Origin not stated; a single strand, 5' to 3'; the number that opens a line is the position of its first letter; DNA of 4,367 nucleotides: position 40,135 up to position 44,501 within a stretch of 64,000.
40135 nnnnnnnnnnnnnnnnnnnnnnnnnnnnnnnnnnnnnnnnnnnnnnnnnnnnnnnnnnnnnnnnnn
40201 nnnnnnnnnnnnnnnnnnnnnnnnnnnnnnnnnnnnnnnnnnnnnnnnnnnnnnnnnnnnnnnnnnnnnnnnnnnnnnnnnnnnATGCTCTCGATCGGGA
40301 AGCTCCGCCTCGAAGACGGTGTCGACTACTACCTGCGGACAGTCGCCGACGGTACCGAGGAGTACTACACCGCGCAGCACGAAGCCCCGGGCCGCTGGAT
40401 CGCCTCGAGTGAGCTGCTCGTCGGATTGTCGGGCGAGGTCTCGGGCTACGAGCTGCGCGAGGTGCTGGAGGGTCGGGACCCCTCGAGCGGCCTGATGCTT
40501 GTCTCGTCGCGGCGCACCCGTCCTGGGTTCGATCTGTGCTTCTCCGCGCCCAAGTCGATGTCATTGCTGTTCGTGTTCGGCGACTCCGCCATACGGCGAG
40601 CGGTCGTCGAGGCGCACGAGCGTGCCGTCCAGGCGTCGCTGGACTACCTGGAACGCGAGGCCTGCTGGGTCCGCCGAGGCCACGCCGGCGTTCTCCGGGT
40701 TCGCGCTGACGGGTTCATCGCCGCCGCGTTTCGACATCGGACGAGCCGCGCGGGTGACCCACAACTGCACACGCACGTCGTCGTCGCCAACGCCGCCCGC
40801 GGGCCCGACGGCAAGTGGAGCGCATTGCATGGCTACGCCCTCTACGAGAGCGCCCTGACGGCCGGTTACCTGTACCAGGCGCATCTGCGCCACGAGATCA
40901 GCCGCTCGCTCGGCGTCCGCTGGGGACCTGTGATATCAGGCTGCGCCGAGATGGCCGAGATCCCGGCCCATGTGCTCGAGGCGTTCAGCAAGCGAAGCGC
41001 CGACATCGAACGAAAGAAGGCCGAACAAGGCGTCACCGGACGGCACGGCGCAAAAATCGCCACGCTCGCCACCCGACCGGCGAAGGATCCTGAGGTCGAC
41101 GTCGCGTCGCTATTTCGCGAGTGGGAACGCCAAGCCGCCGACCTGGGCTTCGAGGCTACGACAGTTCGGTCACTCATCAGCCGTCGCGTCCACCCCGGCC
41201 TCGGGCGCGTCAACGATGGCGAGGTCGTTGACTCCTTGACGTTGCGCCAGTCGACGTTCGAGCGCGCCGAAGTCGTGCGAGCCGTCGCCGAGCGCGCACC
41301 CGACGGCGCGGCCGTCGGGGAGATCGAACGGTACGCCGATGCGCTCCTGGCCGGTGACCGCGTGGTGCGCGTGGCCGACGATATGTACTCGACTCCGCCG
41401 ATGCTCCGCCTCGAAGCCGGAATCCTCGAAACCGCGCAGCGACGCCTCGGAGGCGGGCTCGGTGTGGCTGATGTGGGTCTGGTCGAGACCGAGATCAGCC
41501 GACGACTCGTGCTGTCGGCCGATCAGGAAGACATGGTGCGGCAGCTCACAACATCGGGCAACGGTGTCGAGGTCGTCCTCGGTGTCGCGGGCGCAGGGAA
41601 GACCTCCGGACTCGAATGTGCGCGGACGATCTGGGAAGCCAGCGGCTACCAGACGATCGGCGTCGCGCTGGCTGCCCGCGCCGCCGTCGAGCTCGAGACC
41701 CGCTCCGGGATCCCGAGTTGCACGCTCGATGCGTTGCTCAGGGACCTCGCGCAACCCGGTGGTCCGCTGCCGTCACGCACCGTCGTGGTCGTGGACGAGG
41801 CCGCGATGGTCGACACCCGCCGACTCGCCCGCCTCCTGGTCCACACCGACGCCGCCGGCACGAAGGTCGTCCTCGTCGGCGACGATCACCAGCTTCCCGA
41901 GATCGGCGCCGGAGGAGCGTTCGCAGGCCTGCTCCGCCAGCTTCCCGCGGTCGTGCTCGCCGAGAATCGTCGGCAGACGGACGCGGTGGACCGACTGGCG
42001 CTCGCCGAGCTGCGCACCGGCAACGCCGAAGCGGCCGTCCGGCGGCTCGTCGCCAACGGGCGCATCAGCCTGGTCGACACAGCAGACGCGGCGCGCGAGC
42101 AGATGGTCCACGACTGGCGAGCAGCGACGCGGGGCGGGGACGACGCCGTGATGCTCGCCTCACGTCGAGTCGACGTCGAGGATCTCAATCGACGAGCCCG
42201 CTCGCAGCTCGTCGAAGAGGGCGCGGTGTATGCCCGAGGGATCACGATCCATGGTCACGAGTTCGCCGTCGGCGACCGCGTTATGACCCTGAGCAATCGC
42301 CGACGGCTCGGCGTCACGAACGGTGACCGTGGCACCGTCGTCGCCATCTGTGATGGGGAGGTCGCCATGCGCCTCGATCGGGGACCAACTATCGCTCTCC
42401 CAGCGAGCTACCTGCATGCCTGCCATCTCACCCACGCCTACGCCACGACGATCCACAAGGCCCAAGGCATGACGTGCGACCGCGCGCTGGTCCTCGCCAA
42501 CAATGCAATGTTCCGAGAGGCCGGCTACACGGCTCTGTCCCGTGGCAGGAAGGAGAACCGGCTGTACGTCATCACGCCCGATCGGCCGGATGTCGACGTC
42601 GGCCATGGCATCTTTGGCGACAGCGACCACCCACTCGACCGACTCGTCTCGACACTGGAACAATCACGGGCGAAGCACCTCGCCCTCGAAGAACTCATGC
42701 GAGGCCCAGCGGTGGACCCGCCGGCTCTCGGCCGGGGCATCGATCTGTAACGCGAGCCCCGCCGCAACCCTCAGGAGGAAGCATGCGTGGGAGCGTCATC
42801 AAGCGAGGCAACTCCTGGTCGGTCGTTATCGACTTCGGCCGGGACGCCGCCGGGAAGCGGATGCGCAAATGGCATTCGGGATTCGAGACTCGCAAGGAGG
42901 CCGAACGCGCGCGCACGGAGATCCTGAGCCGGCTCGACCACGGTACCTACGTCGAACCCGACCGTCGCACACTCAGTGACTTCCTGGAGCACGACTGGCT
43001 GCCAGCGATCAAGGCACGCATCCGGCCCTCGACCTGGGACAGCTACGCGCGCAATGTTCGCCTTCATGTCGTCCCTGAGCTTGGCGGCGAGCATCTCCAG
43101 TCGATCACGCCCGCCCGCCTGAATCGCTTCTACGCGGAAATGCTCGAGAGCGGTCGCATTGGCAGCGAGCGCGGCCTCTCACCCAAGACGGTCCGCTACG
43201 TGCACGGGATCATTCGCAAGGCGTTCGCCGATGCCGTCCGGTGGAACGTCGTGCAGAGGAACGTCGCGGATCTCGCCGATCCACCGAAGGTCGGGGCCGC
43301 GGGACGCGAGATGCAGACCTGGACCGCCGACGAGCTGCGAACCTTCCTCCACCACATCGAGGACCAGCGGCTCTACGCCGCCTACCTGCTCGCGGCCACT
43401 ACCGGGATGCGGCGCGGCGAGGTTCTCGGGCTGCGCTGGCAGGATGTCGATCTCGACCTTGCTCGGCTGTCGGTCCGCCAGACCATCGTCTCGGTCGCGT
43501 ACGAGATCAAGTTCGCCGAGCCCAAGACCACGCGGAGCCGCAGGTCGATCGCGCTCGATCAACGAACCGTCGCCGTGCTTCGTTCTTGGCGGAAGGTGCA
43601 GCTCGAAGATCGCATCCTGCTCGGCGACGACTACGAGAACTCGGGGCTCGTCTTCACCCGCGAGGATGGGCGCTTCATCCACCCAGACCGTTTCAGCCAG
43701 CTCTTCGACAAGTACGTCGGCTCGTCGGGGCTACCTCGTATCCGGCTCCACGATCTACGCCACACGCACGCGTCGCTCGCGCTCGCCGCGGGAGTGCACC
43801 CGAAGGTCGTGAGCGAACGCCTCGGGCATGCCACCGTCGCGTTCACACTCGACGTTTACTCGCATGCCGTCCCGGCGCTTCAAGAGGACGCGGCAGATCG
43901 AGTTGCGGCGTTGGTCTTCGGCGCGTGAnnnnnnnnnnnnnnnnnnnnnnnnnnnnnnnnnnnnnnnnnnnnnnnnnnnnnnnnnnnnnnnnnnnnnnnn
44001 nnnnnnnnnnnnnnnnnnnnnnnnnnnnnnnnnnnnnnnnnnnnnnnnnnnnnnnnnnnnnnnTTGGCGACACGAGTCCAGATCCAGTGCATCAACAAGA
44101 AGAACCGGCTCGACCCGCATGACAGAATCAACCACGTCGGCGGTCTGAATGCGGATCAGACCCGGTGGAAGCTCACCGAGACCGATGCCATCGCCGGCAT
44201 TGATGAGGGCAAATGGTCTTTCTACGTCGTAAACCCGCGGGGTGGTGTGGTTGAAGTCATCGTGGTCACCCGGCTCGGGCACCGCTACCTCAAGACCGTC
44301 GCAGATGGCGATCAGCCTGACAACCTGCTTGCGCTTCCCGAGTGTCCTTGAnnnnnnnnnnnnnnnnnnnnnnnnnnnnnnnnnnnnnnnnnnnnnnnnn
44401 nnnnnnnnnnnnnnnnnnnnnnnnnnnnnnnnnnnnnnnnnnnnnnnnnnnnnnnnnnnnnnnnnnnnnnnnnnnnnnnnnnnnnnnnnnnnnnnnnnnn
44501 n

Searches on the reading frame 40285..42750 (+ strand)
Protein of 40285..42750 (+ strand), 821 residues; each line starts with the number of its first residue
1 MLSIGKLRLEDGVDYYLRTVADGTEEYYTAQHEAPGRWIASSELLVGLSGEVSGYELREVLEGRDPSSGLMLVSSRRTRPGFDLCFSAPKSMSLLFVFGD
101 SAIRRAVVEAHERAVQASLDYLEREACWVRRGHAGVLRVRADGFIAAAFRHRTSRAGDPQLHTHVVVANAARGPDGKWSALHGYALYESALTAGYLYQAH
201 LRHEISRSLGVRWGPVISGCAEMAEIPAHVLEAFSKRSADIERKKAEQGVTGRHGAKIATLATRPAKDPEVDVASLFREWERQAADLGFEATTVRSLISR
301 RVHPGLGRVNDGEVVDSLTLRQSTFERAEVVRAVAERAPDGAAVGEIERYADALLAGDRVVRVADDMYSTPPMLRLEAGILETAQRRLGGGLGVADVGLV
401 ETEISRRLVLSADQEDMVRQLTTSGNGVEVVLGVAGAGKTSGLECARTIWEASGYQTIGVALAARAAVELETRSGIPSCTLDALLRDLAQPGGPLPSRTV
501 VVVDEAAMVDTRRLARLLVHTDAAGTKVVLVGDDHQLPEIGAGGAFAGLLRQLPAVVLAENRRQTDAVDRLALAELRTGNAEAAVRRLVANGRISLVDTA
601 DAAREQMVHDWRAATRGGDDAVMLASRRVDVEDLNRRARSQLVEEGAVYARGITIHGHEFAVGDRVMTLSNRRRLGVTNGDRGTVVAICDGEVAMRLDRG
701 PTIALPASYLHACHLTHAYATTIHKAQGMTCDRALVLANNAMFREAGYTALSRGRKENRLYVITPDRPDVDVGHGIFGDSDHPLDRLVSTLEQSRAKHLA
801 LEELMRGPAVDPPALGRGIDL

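Call 7: search_protein_families(library=pfam, proteins=[window:40285-42750:+], max_evalue=0.1)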
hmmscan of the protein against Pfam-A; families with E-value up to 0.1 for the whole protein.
window:40285-42750:+ (821 aa): 12 families
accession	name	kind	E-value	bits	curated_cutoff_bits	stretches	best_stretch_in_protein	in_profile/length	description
PF08751.17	TrwC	-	1.3e-78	264.9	25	1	11-286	3-285/286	TrwC relaxase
PF13604.12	AAA_30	-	2.5e-49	168.1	27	1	410-598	2-190/191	AAA domain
PF13245.12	AAA_19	-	7.6e-16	59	25.1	1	423-541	8-133/134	AAA domain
PF18335.7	SH3_13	-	4.4e-09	36.4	41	1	634-692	1-58/65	ATP-dependent RecD-like DNA helicase SH3 domain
PF01443.25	Viral_helicase1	-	4.3e-07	30.4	21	1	430-540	2-100/228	Viral superfamily 1 RNA helicase core domain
PF13538.12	UvrD_C_2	-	2.8e-06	27.5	27.4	1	717-758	1-49/52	UvrD-like helicase C-terminal domain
PF22232.2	TraI_hel_assoc_N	-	0.00068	20.7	27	1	433-532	1-99/99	TraI helicase-associated ssDNA bd, N-terminal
PF14980.11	TIP39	-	0.0026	18.1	27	0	487-514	2-29/51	TIP39 peptide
PF13086.12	AAA_11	-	0.0086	16.3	27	1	499-538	215-251/257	AAA domain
PF02240.21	MCR_gamma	-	0.012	15.4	25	0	625-712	123-209/246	Methyl-coenzyme M reductase gamma subunit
PF13401.12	AAA_22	-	0.027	15.2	27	0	430-534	9-124/130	AAA domain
PF02562.22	PhoH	-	0.058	13.3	27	0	411-451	6-45/205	PhoH-like protein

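Call 8: search_protein_families(library=padloc, proteins=[window:40285-42750:+], max_evalue=0.1)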
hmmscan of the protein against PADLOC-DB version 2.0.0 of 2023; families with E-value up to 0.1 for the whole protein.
window:40285-42750:+ (821 aa): 12 families
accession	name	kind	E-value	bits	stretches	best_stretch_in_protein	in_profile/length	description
PDLC01734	typeIV_RecD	-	1.2e-33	114.4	1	405-759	335-713/763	RecD_0_IVD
PDLC01148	RecD_like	-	5.3e-22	75.9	1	406-756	310-674/719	RecD/Tra ATPase fused to N-terminal HHH domain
PDLC05064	PDC-S68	-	6.6e-22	75.1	2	427-553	701-837/1273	-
PDLC05065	PDC-S68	-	1.2e-18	64.3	2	426-573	620-777/1221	-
PDLC05066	PDC-S68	-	1.4e-13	47.8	2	412-564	581-751/1202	-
PDLC05035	PDC-S53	-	3.4e-10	36.6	2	414-547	499-625/900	-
PDLC04475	PDC-M16A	-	6.5e-10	36.1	2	709-775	426-494/721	-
PDLC04476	PDC-M16A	-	1.3e-07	28.4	1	708-765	413-474/691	-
PDLC04472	PDC-M16A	-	2.3e-06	24.2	1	708-780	639-715/930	-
PDLC04474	PDC-M16A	-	0.00026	17.6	1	707-740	638-671/917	-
PDLC02372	Nhi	-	0.011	12.4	1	409-536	182-299/470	-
PDLC02350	AbiO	-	0.095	9.4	0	408-536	177-296/468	AbiO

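Call 9: search_protein_families(library=ncbifam, proteins=[window:40285-42750:+], max_evalue=0.1)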
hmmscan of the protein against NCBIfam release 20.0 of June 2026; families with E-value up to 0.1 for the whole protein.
window:40285-42750:+ (821 aa): 11 families
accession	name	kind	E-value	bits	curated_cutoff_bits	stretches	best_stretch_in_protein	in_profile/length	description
TIGR02768.1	TraA_Ti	equivalog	8.3e-96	322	590.45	1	313-801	254-740/751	Ti-type conjugative transfer relaxase TraA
NF010464.0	PRK13889.1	subfamily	1.2e-83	281.6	1015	1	315-802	246-727/992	conjugal transfer relaxase TraA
NF041492.1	MobF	equivalog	1e-73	248.5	100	1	1-288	1-299/299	MobF family relaxase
TIGR02760.1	TraI_TIGR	equivalog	8.3e-70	235.7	929.85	2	1-649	1-657/1960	conjugative transfer relaxase/helicase TraI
NF010402.0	PRK13826.1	subfamily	1.5e-60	205.2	1317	1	366-761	338-736/1102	Dtr system oriT relaxase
NF010263.0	PRK13709.1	equivalog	8.8e-53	179.1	2212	3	24-360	20-332/1752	conjugative transfer relaxase/helicase TraI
TIGR02686.1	relax_trwC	domain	3.8e-49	167.8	145.5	1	14-290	3-285/286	conjugative relaxase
TIGR01448.2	helicase_RecD2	equivalog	4.7e-36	124.2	500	1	401-757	308-683/713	SF1B family DNA helicase RecD2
TIGR01447.1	recD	equivalog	5.8e-22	78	310.15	2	631-759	445-571/597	exodeoxyribonuclease V subunit alpha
NF011300.0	PRK14712.1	equivalog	7.9e-19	66.4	2486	3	144-301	6-165/1623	conjugative transfer relaxase/helicase TraI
NF008127.0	PRK10875.1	equivalog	8.6e-16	57.6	671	2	630-762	457-591/619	exodeoxyribonuclease V subunit alpha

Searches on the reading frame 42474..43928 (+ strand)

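Call 7: search_protein_families(library=pfam, proteins=[window:42474-43928:+], max_evalue=0.1)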
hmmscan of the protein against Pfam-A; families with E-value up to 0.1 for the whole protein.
window:42474-43928:+ (484 aa): 4 families
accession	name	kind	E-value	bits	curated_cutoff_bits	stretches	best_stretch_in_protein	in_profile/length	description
PF00589.27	Phage_integrase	-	4.9e-22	79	27.1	1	284-465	4-168/172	Phage integrase family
PF14659.12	Phage_int_SAM_3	-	5.3e-10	39.8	22.6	1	166-223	1-57/58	Phage integrase, N-terminal SAM-like domain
PF14657.12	Arm-DNA-bind_4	-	7.3e-09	35.5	22.3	1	114-158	1-46/47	Arm DNA-binding domain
PF11917.13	DUF3435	-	0.016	14.6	25.8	1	288-330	16-58/418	Protein of unknown function (DUF3435)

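Call 8: search_protein_families(library=padloc, proteins=[window:42474-43928:+], max_evalue=0.1)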
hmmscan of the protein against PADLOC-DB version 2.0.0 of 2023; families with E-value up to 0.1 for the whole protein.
window:42474-43928:+ (484 aa): 0 families

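Call 9: search_protein_families(library=ncbifam, proteins=[window:42474-43928:+], max_evalue=0.1)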
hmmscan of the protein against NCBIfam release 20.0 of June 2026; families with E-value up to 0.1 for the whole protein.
window:42474-43928:+ (484 aa): 10 families
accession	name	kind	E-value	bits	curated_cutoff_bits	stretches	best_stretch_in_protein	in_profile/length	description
NF040815.2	recomb_XerA_Arch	equivalog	1.3e-17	64.3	220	1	186-465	15-254/263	site-specific tyrosine recombinase/integron integrase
TIGR02225.1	recomb_XerD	equivalog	6.3e-13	48.7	329.6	1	182-465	12-274/290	site-specific tyrosine recombinase XerD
TIGR02224.1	recomb_XerC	equivalog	1e-11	44.8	335.15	1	183-464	13-276/295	tyrosine recombinase XerC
TIGR02249.1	integrase_gron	subfamily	4e-10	39.5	265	2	284-337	103-155/315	integron integrase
NF001399.0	PRK00283.1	subfamily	6.8e-10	38.7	279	1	165-465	7-283/300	tyrosine recombinase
NF003462.0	PRK05084.1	equivalog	2.6e-07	29.7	267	1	405-477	286-356/360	tyrosine recombinase XerS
NF011946.0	PRK15417.1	equivalog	4.2e-06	26.1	435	1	283-343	117-176/337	integron integrase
NF002331.0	PRK01287.1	subfamily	7.9e-05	21.8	371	1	306-469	170-317/365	site-specific tyrosine recombinase XerC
NF007371.0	PRK09871.1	subfamily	0.00033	20.3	222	1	296-373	24-107/198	tyrosine-type DNA invertase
NF007370.0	PRK09870.1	subfamily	0.01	15.5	221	1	298-459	32-174/200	tyrosine-type DNA invertase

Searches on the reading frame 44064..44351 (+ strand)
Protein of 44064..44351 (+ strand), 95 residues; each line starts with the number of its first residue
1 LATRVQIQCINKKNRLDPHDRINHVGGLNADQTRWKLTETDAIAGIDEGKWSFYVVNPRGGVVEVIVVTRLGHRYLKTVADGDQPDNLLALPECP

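Call 81: search_protein_families(library=pfam, proteins=[window:44064-44351:+], max_evalue=0.05)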
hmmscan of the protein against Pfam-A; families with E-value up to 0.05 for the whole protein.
window:44064-44351:+ (95 aa): 1 family
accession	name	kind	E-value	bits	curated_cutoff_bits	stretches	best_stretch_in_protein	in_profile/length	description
PF13031.12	DUF3892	-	6e-18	65.5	22.3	1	6-92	1-71/71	Protein of unknown function (DUF3892)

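Call 100: search_protein_families(library=padloc, proteins=[window:44064-44351:+], max_evalue=0.001)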
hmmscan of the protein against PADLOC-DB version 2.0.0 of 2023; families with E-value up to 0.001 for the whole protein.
window:44064-44351:+ (95 aa): 0 families
